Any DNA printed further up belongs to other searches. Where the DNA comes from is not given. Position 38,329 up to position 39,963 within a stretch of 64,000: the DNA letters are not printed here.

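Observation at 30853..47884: Cell-envelope island: giant vWA surface protein, five tandem paralogous membrane proteins, Cys-rich modules, SPFH and pilin-like proteins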

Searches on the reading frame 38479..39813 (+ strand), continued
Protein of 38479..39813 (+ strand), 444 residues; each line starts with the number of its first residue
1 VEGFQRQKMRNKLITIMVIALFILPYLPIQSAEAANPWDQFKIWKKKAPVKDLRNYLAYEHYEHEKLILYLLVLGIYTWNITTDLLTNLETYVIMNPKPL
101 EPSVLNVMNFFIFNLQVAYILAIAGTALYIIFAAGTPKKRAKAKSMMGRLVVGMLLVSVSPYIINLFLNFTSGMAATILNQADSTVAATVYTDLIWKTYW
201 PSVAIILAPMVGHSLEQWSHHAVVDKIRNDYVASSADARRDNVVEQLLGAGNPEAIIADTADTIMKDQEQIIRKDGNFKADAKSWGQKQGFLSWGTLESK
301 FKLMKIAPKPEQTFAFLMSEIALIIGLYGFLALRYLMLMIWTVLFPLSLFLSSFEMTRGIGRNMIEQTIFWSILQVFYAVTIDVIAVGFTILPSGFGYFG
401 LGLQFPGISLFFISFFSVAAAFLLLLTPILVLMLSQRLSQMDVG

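Call 91: find_encoding_contigs(protein=P0189, flank=10000, max_places=3)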
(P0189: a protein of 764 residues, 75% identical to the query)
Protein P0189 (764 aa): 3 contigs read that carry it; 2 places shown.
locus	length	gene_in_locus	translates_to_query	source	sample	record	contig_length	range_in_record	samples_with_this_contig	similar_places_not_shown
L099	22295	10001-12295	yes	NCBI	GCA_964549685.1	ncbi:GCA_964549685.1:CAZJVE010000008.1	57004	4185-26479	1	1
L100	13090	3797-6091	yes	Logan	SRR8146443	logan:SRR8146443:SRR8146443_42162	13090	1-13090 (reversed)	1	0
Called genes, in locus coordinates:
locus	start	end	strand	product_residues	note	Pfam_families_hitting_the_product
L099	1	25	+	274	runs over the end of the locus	PF05833:NFACT_N (weak), PF05670:NFACT-R_1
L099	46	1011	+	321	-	PF13229:Beta_helix, PF05048:NosD, PF13229:Beta_helix, PF05048:NosD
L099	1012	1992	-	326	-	-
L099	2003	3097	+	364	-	PF01926:MMR_HSR1, PF02421:FeoB_N, PF16897:MMR_HSR1_Xtn, PF02824:TGS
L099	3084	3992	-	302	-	PF25231:DUF7847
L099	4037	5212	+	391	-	PF01963:TraB_PrgY_gumN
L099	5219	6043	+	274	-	PF08501:Shikimate_dh_N, PF01488:Shikimate_DH (weak), PF18317:SDH_C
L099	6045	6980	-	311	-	PF14520:HHH_5, PF00154:RecA_N, PF13481:AAA_25 (weak), PF06745:ATPase, PF08423:Rad51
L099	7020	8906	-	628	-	PF00493:MCM (faint), PF01078:Mg_chelatase (weak), PF00004:AAA (faint), PF07728:AAA_5 (faint), PF00158:Sigma54_activat (weak), PF20436:LonB_AAA-LID, PF05362:Lon_C, PF13541:ChlI (weak)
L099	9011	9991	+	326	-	PF12666:PrgI (weak), PF26593:TraC-like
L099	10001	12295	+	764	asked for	PF01935:DUF87, PF19044:P-loop_TraG, PF12846:AAA_10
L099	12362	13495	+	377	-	PF01145:Band_7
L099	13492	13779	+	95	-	-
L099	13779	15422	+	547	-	PF04471:Mrr_cat (weak)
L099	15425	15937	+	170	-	-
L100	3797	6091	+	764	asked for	PF01935:DUF87, PF19044:P-loop_TraG, PF12846:AAA_10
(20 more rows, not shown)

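Call 94: find_encoding_contigs(protein=P0001, flank=1000, max_places=3)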
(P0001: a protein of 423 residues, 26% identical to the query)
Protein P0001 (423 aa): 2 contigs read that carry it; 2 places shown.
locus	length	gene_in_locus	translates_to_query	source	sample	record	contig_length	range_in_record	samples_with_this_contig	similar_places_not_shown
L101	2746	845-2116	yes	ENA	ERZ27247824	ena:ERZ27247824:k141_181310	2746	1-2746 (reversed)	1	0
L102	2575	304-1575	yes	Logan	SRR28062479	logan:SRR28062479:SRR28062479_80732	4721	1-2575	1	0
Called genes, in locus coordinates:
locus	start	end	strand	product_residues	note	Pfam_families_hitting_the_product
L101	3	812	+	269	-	?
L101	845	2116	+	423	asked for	-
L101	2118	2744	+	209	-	?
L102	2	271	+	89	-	?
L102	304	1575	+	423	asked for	-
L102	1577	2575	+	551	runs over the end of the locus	-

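Call 103: search_protein_families(library=ncbifam, proteins=[window:38503-39813:+], max_evalue=0.01)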
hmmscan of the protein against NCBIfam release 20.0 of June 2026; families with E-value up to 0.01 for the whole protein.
window:38503-39813:+ (436 aa): 0 families
